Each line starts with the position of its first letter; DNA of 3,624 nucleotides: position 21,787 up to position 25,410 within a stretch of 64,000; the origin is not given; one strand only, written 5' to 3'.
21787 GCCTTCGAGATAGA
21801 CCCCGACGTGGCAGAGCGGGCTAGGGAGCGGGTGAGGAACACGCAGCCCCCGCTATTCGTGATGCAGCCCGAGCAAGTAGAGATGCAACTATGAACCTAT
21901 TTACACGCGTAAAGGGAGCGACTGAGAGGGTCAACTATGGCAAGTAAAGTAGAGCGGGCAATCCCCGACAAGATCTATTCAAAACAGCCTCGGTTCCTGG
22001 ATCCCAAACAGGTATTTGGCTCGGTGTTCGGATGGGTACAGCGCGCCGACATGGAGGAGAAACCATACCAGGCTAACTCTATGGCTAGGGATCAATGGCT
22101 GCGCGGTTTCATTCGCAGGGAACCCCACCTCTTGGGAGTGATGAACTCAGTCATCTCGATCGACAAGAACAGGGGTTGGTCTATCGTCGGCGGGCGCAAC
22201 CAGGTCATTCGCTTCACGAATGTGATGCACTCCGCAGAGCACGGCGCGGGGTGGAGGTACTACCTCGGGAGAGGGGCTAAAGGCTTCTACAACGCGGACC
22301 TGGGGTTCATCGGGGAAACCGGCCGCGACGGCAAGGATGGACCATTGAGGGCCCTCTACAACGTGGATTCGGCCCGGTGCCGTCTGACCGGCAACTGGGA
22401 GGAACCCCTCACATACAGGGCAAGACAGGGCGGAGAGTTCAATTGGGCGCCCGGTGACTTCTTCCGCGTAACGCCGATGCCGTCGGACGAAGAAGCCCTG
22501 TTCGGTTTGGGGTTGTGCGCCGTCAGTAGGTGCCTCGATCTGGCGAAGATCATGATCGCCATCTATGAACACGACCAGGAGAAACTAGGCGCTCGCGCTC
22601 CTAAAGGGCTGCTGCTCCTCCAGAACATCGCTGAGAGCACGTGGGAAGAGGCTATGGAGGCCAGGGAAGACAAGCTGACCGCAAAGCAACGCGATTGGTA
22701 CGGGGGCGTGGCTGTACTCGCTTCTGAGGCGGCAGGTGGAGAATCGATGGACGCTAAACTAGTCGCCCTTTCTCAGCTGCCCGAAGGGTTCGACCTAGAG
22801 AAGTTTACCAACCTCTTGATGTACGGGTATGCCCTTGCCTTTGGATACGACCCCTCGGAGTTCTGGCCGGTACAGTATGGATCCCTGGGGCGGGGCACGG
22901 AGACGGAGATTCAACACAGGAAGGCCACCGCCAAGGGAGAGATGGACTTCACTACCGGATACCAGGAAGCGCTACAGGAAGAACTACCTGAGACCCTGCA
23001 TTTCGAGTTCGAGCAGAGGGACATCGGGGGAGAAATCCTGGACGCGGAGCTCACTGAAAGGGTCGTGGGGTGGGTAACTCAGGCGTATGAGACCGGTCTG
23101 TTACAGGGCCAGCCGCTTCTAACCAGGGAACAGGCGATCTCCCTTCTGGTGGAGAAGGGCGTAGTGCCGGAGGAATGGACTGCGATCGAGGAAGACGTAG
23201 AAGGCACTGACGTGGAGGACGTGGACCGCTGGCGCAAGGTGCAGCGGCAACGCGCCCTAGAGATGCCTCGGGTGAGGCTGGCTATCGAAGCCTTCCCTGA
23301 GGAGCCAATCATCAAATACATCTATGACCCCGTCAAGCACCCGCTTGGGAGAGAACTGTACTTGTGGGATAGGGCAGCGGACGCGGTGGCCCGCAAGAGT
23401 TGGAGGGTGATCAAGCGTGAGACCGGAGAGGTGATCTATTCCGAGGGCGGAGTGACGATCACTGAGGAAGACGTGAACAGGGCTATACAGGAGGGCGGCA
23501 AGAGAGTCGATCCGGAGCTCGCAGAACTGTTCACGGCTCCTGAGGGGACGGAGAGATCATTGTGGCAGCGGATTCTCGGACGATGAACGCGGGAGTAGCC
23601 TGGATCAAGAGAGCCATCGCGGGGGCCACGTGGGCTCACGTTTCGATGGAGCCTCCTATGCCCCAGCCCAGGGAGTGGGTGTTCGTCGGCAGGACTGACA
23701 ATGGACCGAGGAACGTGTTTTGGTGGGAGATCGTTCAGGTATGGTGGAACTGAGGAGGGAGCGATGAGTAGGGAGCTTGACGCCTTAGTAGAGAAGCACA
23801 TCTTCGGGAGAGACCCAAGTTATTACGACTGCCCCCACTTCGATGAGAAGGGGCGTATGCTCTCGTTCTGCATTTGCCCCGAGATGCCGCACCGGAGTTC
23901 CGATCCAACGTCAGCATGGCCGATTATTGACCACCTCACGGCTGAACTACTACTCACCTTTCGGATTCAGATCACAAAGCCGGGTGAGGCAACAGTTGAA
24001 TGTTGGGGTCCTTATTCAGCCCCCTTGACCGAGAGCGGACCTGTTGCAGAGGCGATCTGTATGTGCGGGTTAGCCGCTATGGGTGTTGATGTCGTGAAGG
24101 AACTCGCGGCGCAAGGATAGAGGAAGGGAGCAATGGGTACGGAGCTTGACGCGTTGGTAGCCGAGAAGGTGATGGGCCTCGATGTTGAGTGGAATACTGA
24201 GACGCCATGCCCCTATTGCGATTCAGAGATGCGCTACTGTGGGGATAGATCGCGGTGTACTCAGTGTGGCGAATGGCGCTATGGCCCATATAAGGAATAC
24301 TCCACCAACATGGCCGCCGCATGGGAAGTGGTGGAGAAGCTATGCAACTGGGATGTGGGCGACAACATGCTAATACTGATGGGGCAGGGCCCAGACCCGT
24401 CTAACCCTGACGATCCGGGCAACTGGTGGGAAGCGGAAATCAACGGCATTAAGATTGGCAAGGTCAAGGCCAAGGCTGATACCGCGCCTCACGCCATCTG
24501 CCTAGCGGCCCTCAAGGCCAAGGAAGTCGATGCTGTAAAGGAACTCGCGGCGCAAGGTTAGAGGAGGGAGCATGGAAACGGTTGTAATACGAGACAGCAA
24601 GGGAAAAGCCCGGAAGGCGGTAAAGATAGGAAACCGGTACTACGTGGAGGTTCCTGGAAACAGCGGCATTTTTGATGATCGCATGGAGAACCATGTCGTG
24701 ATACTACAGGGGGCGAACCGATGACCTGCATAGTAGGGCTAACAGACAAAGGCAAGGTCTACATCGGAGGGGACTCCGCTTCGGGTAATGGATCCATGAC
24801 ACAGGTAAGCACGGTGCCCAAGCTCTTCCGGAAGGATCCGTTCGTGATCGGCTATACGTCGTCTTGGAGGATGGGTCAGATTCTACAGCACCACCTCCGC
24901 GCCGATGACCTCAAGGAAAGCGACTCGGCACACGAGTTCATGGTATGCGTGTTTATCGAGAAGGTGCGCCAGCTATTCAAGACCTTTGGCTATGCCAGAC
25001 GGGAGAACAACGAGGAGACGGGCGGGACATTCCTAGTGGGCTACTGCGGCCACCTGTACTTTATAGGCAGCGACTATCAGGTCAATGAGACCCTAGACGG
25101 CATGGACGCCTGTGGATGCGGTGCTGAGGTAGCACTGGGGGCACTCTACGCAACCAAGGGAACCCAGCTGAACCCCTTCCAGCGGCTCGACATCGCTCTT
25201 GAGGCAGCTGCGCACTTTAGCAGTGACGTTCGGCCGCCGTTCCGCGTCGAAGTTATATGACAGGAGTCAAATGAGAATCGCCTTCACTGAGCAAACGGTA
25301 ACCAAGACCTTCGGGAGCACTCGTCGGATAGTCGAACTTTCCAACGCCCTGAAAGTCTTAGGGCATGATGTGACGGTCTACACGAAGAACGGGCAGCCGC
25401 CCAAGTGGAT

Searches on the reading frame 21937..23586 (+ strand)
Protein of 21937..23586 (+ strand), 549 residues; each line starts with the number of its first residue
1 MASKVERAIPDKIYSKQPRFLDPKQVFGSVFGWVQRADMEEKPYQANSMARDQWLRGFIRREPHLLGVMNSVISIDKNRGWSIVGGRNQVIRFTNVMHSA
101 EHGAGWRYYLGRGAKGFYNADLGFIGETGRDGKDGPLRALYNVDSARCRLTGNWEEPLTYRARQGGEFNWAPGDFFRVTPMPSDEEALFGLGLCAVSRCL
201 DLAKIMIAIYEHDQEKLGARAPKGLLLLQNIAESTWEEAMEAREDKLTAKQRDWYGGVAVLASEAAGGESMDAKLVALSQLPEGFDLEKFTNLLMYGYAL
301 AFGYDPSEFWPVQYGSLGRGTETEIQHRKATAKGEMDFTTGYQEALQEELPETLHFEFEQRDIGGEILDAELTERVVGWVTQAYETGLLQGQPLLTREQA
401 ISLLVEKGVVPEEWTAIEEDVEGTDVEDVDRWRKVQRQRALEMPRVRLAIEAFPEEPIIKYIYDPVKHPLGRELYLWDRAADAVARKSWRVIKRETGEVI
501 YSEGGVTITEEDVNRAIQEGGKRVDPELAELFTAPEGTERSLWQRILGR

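Call 17: search_protein_families(library=phrogs, max_evalue=0.001, proteins=[window:21937-23586:+])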
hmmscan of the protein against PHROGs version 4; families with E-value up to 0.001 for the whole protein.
window:21937-23586:+ (549 aa): 0 families

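Call 45: search_protein_families(library=ncbifam, max_evalue=0.01, proteins=[window:21937-23586:+])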
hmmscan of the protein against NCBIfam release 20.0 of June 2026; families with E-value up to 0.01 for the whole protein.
window:21937-23586:+ (549 aa): 0 families

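Call 51: search_dna_similar(query=window:21937-23583:+, collection=phages, mode=protein, max_evalue=0.001, max_rows=15)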
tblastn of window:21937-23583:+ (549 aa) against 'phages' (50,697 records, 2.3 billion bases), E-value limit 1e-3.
No match.

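Call 53: search_solved_structures(query=A6, max_evalue=10)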
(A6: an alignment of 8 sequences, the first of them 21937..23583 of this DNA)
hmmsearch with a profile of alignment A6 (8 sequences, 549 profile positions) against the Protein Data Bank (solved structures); distinct sequences matched with E-value up to 10: 7.
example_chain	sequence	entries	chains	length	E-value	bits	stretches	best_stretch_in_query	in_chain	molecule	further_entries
9i04_B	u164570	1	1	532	0.78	11.4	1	259-306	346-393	X-ray repair cross-complementing protein 5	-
5y3r_B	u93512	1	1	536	0.79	11.3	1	259-306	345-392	X-ray repair cross-complementing protein 5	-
9igx_L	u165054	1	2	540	0.8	11.3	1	259-306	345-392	X-ray repair cross-complementing protein 5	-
6erf_B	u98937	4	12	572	0.91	11.1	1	259-306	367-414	X-ray repair cross-complementing protein 5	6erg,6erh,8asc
1jeq_B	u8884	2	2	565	0.91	11.1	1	259-306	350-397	KU80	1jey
6zha_C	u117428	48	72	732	1.4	10.5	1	259-306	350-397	X-ray repair cross-complementing protein 5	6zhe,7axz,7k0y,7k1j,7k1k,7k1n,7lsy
8ag4_B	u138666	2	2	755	1.6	10.4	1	259-306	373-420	X-ray repair cross-complementing protein 5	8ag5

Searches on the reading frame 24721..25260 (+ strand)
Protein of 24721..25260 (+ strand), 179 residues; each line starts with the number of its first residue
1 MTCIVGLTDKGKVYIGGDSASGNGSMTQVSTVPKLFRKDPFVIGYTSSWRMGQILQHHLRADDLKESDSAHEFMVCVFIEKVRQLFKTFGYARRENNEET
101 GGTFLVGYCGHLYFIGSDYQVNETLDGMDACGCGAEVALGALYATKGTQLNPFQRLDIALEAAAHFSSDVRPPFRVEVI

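Call 5: search_protein_families(library=pfam, max_evalue=0.1, proteins=[window:24721-25260:+])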
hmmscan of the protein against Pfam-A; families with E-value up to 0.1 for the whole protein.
window:24721-25260:+ (179 aa): 1 family
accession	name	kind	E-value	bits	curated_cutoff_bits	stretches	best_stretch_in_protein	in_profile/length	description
PF00227.31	Proteasome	-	0.089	12.9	22.4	0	2-43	5-47/189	Proteasome subunit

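Call 7: search_protein_families(library=phrogs, max_evalue=0.001, proteins=[window:24721-25260:+])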
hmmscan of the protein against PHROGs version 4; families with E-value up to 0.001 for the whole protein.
window:24721-25260:+ (179 aa): 1 family
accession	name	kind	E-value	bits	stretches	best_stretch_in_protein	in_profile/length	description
phrog_1040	-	other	1e-20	75.5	1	1-177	14-154/277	peptidase HslV family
